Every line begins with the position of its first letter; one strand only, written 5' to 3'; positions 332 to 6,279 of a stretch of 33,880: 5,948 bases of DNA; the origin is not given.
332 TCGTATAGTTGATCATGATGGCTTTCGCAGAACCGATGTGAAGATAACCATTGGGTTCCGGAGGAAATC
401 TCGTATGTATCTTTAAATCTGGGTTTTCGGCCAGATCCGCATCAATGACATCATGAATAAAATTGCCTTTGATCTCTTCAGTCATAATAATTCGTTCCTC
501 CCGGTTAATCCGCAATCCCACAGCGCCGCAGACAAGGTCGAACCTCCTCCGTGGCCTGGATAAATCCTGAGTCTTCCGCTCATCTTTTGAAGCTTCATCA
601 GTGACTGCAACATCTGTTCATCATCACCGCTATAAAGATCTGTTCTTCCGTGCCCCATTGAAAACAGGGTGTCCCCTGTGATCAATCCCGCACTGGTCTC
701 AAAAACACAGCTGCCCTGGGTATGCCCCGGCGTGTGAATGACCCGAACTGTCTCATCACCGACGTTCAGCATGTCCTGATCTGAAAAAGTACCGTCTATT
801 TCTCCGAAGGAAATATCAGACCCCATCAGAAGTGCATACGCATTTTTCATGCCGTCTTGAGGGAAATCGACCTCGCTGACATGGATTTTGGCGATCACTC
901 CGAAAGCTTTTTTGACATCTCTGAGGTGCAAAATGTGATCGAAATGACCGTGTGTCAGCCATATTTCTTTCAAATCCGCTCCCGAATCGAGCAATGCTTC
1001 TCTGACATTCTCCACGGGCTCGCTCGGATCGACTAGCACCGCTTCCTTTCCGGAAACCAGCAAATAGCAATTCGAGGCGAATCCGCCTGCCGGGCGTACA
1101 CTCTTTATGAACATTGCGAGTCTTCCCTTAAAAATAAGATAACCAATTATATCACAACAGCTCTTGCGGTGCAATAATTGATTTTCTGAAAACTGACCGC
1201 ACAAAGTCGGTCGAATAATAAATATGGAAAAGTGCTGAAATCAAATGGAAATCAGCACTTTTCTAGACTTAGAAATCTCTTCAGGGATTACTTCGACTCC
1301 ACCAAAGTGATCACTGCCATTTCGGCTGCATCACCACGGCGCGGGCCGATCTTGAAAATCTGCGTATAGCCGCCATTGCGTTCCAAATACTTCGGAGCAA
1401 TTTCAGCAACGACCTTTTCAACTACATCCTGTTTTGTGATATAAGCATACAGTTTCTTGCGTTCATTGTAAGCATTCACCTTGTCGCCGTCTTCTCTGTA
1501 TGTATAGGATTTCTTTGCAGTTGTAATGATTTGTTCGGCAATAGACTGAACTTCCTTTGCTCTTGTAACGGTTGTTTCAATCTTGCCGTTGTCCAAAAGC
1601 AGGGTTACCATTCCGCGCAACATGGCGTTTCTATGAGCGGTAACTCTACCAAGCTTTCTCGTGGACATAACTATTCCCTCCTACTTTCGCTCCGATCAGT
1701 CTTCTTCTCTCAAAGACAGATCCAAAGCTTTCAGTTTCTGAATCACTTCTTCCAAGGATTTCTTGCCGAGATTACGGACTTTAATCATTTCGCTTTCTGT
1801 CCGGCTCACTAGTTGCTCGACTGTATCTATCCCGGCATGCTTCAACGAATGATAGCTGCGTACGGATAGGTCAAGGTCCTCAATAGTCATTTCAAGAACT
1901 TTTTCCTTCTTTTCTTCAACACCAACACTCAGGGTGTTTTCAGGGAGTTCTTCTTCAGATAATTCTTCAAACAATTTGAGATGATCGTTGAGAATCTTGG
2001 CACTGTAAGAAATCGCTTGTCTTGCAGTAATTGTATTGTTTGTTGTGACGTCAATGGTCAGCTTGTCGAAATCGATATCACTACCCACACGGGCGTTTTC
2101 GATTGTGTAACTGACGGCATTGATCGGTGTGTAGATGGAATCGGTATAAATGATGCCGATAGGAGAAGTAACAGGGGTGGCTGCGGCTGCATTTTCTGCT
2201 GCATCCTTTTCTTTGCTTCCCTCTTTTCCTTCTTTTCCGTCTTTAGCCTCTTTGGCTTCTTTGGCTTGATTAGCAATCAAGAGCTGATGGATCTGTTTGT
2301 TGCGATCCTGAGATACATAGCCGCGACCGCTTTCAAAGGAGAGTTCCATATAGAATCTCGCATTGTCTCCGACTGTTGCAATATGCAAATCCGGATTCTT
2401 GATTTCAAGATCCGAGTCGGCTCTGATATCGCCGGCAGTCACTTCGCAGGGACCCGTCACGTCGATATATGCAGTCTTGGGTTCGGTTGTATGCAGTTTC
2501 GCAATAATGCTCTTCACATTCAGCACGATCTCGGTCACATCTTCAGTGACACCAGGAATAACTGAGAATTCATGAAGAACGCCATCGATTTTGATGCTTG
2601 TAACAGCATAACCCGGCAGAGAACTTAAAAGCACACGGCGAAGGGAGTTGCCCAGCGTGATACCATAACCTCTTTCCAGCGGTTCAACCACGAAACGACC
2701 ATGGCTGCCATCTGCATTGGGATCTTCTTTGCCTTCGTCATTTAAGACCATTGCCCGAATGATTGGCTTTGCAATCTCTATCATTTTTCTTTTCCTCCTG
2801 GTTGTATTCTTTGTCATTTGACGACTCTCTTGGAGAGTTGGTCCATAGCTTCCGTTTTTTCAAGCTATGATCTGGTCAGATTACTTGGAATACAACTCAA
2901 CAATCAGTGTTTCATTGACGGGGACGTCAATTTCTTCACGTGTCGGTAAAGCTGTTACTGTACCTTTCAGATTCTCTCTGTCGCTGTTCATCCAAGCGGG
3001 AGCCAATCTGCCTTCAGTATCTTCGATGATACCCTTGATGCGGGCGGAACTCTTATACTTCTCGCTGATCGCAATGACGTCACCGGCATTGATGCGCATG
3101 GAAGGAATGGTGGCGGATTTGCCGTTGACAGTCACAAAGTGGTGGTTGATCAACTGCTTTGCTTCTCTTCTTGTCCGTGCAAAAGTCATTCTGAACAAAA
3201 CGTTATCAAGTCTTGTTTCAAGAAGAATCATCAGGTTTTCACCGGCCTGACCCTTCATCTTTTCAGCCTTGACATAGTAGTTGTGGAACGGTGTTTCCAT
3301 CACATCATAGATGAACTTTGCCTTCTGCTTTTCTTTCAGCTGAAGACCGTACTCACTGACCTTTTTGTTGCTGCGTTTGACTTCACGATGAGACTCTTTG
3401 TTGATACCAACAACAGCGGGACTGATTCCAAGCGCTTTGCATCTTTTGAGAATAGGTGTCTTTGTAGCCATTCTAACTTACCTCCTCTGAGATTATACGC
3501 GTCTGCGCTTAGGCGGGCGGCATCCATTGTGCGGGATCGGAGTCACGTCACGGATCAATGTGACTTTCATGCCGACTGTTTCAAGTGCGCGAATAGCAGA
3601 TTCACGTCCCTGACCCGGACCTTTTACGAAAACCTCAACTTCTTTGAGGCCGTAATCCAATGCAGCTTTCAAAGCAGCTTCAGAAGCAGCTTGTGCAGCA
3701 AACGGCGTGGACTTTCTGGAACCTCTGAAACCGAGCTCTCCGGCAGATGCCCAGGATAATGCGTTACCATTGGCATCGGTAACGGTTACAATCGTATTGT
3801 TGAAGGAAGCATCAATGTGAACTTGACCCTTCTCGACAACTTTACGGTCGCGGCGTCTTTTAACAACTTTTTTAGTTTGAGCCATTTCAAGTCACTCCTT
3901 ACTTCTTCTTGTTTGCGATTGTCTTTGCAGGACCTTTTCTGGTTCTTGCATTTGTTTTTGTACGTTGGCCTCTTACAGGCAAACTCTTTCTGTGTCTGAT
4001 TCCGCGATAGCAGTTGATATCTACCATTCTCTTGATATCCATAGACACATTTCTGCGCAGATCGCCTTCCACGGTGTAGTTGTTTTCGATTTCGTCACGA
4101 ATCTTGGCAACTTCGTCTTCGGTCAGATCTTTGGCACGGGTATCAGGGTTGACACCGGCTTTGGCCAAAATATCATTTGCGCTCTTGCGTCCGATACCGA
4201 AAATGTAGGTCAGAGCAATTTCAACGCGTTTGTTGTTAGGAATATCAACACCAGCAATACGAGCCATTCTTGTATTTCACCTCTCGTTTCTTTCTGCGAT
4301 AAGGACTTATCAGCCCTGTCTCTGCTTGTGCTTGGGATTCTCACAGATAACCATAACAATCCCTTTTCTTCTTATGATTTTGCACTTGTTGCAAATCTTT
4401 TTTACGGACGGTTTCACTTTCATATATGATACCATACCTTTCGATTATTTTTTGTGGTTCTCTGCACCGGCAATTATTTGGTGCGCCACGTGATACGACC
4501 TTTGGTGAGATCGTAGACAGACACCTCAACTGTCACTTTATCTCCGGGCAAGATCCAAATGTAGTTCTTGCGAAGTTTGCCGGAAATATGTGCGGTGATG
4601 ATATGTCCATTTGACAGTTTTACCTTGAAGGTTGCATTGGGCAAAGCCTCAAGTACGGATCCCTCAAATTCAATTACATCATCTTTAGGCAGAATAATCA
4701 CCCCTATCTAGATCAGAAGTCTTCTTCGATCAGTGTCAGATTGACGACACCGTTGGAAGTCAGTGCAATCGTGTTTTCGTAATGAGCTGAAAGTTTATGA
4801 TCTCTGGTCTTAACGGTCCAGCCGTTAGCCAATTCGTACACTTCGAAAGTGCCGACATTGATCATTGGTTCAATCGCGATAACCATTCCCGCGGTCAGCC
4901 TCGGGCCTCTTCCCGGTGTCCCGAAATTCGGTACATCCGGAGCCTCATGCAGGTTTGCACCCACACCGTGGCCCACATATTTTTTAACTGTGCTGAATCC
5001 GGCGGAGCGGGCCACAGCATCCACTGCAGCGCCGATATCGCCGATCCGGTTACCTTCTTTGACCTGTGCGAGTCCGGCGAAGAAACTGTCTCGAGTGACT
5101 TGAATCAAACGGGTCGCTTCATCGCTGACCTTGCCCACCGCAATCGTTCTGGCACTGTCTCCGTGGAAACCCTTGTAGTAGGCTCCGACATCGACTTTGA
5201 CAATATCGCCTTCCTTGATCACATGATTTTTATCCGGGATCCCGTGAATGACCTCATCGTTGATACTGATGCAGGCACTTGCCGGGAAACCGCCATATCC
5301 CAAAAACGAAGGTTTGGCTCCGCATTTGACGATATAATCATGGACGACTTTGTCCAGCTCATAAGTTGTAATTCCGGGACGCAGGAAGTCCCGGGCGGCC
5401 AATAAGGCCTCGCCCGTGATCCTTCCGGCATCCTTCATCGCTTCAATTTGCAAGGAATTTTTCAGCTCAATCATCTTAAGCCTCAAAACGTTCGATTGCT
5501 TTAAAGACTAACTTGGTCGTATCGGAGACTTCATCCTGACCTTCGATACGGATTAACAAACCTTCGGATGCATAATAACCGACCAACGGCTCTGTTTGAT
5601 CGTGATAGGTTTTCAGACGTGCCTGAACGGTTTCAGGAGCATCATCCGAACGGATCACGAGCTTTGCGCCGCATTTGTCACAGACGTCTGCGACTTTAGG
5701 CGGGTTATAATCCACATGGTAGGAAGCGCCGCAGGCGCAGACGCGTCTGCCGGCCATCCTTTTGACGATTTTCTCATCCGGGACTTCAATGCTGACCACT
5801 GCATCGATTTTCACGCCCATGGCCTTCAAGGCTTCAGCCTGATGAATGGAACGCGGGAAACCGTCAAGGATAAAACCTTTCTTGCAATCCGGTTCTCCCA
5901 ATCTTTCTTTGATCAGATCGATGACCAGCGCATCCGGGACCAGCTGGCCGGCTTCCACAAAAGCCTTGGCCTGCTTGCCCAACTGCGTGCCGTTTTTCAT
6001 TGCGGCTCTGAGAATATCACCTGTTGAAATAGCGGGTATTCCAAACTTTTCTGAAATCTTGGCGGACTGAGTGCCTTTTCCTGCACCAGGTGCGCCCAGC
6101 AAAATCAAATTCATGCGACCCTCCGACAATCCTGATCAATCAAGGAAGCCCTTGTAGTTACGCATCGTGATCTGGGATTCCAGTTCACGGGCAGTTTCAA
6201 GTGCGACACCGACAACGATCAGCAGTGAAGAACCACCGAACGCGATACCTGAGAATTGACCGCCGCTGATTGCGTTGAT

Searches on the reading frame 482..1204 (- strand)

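Call 69: search_protein_families(library=pfam, proteins=[window:482-1204:-], max_evalue=0.00001)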
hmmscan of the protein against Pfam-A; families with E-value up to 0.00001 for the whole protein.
window:482-1204:- (240 aa): 1 family
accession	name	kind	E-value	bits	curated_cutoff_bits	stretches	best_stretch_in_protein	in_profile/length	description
PF00753.33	Lactamase_B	-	2.2e-28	100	22.7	1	40-218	2-196/196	Metallo-beta-lactamase superfamily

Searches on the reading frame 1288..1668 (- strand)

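Call 69: search_protein_families(library=pfam, proteins=[window:1288-1668:-], max_evalue=0.00001)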
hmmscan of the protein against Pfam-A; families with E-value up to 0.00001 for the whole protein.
window:1288-1668:- (126 aa): 1 family
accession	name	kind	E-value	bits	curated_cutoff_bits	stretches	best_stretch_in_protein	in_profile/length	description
PF01196.24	Ribosomal_L17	-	4.3e-33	114.5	27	1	16-123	1-97/97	Ribosomal protein L17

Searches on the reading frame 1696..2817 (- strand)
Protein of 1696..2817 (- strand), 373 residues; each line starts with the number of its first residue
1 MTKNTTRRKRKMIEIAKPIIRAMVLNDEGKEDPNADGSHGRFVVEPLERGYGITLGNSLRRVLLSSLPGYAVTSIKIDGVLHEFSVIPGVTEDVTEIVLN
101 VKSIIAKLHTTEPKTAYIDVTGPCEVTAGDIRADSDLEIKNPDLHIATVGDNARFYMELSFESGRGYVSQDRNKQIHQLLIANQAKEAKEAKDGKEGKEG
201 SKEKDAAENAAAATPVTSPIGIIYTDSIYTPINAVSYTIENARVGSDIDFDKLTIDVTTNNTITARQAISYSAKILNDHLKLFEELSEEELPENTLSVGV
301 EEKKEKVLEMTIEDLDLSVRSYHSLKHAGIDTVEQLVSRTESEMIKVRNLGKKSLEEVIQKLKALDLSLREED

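Call 69: search_protein_families(library=pfam, proteins=[window:1696-2817:-], max_evalue=0.00001)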
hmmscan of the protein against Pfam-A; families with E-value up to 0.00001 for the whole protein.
window:1696-2817:- (373 aa): 3 families
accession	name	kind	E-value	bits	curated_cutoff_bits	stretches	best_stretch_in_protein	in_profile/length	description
PF01000.31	RNA_pol_A_bac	-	5.2e-28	98.1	33.9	1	75-176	1-106/119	RNA polymerase Rpb3/RpoA insert domain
PF03118.21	RNA_pol_A_CTD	-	1.8e-25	88.9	23.8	1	302-363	5-66/67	Bacterial RNA polymerase, alpha chain C terminal domain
PF01193.29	RNA_pol_L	-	4.9e-22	77.9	24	1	45-280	1-74/74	RNA polymerase Rpb3/Rpb11 dimerisation domain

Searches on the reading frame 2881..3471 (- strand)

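Call 69: search_protein_families(library=pfam, proteins=[window:2881-3471:-], max_evalue=0.00001)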
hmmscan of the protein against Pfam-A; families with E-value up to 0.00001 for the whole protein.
window:2881-3471:- (196 aa): 2 families
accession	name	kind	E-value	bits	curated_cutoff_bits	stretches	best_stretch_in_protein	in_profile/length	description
PF01479.30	S4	-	6.6e-18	64.6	22.8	1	87-133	2-48/48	S4 domain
PF00163.24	Ribosomal_S4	-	1.3e-15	58.3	23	1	24-85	31-95/95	Ribosomal protein S4/S9 N-terminal domain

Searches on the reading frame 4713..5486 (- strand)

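Call 69: search_protein_families(library=pfam, proteins=[window:4713-5486:-], max_evalue=0.00001)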
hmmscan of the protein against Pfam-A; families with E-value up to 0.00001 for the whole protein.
window:4713-5486:- (257 aa): 1 family
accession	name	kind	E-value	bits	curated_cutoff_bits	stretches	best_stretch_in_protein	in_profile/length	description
PF00557.29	Peptidase_M24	-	1.2e-52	179.2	23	1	15-243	1-207/208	Metallopeptidase family M24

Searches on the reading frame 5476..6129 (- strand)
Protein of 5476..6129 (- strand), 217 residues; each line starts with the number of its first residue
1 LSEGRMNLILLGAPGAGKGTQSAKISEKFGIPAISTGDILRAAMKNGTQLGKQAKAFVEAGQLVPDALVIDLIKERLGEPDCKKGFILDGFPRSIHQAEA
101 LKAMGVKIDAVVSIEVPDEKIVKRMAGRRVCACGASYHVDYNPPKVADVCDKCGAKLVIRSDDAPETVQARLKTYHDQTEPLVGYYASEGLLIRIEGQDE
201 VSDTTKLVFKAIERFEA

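Call 69: search_protein_families(library=pfam, proteins=[window:5476-6129:-], max_evalue=0.00001)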
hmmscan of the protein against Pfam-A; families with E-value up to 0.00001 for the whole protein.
window:5476-6129:- (217 aa): 4 families
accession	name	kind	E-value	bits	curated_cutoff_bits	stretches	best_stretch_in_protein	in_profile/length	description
PF00406.28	ADK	-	1.7e-55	187.8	26.8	1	10-190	1-150/151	Adenylate kinase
PF13207.12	AAA_17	-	2.9e-28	99.3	27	1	11-129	1-123/136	AAA domain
PF05191.20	ADK_lid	-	5.8e-16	58.5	26.6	1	128-162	1-36/36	Adenylate kinase, active site lid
PF17213.9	Hydin_ADK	-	8.5e-06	26.5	27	0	63-90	168-195/196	Hydin Adenylate kinase-like domain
